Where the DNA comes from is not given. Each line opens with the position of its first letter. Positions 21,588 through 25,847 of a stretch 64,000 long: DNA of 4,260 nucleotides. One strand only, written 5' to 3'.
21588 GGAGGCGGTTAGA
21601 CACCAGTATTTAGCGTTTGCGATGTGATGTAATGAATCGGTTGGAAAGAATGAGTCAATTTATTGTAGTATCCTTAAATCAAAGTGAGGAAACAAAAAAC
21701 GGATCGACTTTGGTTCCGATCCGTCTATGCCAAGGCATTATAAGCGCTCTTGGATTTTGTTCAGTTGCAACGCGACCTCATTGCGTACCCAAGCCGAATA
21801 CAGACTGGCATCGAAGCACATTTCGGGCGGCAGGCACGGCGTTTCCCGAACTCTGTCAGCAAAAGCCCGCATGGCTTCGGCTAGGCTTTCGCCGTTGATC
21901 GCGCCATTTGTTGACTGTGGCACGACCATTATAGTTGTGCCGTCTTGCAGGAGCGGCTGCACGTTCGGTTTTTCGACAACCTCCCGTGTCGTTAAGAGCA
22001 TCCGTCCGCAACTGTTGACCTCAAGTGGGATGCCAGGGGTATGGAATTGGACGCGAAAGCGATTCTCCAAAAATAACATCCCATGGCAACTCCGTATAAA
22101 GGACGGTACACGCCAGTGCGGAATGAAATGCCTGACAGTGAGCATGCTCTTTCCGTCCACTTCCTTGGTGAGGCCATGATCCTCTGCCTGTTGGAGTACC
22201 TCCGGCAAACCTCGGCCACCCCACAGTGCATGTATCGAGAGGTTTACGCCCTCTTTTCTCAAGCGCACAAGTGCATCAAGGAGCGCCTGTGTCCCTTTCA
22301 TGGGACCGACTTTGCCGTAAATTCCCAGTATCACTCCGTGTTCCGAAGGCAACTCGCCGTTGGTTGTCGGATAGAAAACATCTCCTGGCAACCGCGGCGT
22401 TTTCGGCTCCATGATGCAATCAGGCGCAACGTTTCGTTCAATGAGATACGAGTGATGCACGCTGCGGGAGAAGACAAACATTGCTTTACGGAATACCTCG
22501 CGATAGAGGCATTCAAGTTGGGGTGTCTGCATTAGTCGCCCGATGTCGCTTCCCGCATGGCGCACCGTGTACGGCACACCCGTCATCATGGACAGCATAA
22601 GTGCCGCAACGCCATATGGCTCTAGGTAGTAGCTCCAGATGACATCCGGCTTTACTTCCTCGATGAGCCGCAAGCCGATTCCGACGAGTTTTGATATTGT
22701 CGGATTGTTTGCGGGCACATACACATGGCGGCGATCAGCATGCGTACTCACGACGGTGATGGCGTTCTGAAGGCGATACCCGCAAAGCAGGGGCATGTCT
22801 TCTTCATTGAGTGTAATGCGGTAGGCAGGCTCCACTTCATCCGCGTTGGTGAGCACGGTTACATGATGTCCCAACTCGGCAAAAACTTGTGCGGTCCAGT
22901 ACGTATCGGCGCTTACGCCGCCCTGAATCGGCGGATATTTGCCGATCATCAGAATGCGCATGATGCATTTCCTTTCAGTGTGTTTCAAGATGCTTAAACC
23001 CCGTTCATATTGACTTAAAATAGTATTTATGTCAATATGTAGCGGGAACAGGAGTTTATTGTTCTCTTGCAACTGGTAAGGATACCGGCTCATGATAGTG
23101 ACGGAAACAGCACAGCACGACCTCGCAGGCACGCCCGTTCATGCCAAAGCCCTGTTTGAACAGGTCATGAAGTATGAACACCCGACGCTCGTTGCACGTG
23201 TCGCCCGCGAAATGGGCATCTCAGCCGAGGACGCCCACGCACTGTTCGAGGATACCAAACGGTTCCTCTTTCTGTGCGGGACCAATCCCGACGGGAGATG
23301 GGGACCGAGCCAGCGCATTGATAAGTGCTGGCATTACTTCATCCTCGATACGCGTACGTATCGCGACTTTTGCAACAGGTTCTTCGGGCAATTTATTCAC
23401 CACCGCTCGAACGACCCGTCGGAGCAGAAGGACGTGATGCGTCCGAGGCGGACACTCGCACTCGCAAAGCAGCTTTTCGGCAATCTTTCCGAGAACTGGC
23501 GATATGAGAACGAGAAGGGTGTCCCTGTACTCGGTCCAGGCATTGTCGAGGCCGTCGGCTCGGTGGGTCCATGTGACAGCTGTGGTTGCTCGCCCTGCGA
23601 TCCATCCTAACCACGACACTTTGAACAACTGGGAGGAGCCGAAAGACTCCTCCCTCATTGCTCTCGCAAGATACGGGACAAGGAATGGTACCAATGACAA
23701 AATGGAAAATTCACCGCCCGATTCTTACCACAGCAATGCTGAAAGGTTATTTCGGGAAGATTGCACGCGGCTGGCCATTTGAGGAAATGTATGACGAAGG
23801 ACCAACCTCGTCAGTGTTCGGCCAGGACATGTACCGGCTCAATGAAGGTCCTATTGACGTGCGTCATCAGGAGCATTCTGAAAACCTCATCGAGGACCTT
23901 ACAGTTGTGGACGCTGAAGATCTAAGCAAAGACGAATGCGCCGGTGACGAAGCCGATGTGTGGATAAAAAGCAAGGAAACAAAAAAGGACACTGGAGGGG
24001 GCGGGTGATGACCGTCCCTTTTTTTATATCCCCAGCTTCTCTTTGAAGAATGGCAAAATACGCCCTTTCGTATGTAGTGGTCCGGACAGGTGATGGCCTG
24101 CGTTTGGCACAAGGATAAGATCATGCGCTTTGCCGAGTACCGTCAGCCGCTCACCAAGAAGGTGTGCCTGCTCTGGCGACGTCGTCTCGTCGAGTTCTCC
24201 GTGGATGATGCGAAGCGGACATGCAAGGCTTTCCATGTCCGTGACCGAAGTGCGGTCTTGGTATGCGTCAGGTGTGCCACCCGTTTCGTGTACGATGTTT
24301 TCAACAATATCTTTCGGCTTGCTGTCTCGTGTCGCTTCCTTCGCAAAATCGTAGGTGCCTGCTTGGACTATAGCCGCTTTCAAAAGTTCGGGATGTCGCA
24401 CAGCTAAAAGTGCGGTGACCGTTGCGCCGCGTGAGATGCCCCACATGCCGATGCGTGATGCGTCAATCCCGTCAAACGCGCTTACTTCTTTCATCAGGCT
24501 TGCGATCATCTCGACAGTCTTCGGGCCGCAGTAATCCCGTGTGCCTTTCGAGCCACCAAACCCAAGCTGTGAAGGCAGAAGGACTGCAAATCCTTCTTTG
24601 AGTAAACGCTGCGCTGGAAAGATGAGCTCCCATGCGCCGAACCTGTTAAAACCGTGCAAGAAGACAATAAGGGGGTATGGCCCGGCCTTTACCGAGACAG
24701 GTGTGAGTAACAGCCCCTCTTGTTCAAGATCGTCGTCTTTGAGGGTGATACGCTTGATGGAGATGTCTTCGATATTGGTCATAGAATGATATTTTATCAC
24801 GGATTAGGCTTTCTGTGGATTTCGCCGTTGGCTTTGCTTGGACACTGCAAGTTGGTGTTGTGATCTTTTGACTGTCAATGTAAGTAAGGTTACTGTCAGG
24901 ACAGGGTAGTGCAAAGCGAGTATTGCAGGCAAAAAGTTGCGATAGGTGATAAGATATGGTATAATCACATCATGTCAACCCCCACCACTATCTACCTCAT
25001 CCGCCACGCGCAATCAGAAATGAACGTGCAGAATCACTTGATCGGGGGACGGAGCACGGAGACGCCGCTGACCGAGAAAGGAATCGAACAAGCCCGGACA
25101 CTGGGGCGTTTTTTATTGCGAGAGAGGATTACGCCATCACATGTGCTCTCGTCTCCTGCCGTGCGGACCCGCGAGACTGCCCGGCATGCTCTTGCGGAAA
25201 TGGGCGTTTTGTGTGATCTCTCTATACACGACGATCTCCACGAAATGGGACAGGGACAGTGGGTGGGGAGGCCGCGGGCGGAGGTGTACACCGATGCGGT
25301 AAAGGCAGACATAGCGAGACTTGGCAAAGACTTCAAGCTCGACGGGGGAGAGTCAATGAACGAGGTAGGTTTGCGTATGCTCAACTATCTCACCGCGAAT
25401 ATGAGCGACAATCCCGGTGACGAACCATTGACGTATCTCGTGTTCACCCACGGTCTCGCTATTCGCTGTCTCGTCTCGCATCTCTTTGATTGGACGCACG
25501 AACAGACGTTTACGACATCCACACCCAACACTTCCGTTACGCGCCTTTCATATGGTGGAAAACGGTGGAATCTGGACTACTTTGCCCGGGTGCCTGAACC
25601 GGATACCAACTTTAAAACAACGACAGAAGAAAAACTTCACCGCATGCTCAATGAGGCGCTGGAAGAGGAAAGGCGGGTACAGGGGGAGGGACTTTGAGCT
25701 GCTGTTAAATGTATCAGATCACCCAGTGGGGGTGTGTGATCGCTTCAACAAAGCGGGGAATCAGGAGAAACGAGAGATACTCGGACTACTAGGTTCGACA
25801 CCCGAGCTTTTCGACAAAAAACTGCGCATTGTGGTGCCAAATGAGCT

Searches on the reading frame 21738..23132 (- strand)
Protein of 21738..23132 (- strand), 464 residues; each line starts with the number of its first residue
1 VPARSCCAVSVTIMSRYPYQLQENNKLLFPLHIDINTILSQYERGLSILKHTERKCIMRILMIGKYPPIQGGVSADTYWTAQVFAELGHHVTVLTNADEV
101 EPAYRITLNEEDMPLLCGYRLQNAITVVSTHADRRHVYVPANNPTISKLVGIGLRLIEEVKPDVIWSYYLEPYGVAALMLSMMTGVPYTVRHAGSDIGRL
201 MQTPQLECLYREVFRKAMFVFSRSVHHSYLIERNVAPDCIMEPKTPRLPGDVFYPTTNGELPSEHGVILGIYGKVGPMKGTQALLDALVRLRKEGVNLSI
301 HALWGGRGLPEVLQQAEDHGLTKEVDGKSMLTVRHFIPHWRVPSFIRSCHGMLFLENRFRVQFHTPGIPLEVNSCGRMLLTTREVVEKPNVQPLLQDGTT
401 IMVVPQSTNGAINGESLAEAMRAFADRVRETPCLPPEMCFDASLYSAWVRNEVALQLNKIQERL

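Call 8: search_protein_families(library=pfam, proteins=[window:21738-23132:-], max_evalue=0.001)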
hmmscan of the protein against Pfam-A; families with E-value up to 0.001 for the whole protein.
window:21738-23132:- (464 aa): 3 families
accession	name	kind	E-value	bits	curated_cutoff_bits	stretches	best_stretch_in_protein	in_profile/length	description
PF13579.12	Glyco_trans_4_4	-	6.4e-08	33.5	29.7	1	71-222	1-133/158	Glycosyl transferase 4-like domain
PF13477.12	Glyco_trans_4_2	-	0.00051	20.7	23.4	0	154-220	67-135/139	Glycosyl transferase 4-like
PF13439.12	Glyco_transf_4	-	0.00085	19.8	28.5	0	71-188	2-99/170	Glycosyltransferase Family 4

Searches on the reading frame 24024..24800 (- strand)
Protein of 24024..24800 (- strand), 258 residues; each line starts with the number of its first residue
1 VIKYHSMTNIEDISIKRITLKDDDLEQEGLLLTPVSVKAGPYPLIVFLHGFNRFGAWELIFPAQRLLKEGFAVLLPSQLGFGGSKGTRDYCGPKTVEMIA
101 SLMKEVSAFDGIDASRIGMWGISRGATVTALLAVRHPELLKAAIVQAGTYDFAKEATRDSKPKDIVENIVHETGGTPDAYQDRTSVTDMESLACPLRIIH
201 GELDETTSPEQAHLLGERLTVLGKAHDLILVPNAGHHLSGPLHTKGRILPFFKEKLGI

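Call 9: search_protein_families(library=pfam, proteins=[window:24024-24800:-], max_evalue=0.001)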
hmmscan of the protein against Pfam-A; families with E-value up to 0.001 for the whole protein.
window:24024-24800:- (258 aa): 9 families
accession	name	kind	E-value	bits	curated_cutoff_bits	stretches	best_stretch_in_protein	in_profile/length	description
PF00326.27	Peptidase_S9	-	6.1e-18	65.5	22.6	1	99-256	48-210/213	Prolyl oligopeptidase family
PF02129.25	Peptidase_S15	-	1.2e-12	48.5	23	1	33-156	11-136/262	X-Pro dipeptidyl-peptidase (S15 family)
PF00561.26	Abhydrolase_1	-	3.2e-11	43.8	25.8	1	43-149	1-108/245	alpha/beta hydrolase fold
PF12146.15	Hydrolase_4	-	3.5e-10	40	27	1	44-155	6-116/239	Serine aminopeptidase, S33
PF10503.15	Esterase_PHB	-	2.8e-08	33.7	23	1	42-216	16-192/219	Esterase PHB depolymerase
PF08840.17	BAAT_C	-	1e-07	32.7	20.9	1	112-241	19-163/210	BAAT / Acyl-CoA thioester hydrolase C terminal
PF01738.24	DLH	-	4.7e-07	30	21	1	30-236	4-186/217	Dienelactone hydrolase family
PF12697.13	Abhydrolase_6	-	1.2e-06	29.8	26.3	1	45-139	1-85/217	Alpha/beta hydrolase family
PF20434.5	BD-FAE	-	3.4e-06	27.2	26.8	1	103-219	78-215/215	BD-FAE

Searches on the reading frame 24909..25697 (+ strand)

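Call 9: search_protein_families(library=pfam, proteins=[window:24909-25697:+], max_evalue=0.001)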
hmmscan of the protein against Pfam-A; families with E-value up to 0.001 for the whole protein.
window:24909-25697:+ (262 aa): 1 family
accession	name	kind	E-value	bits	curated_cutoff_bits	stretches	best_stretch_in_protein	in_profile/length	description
PF00300.27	His_Phos_1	-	2.9e-40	138.5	21.7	1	28-224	1-190/194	Histidine phosphatase superfamily (branch 1)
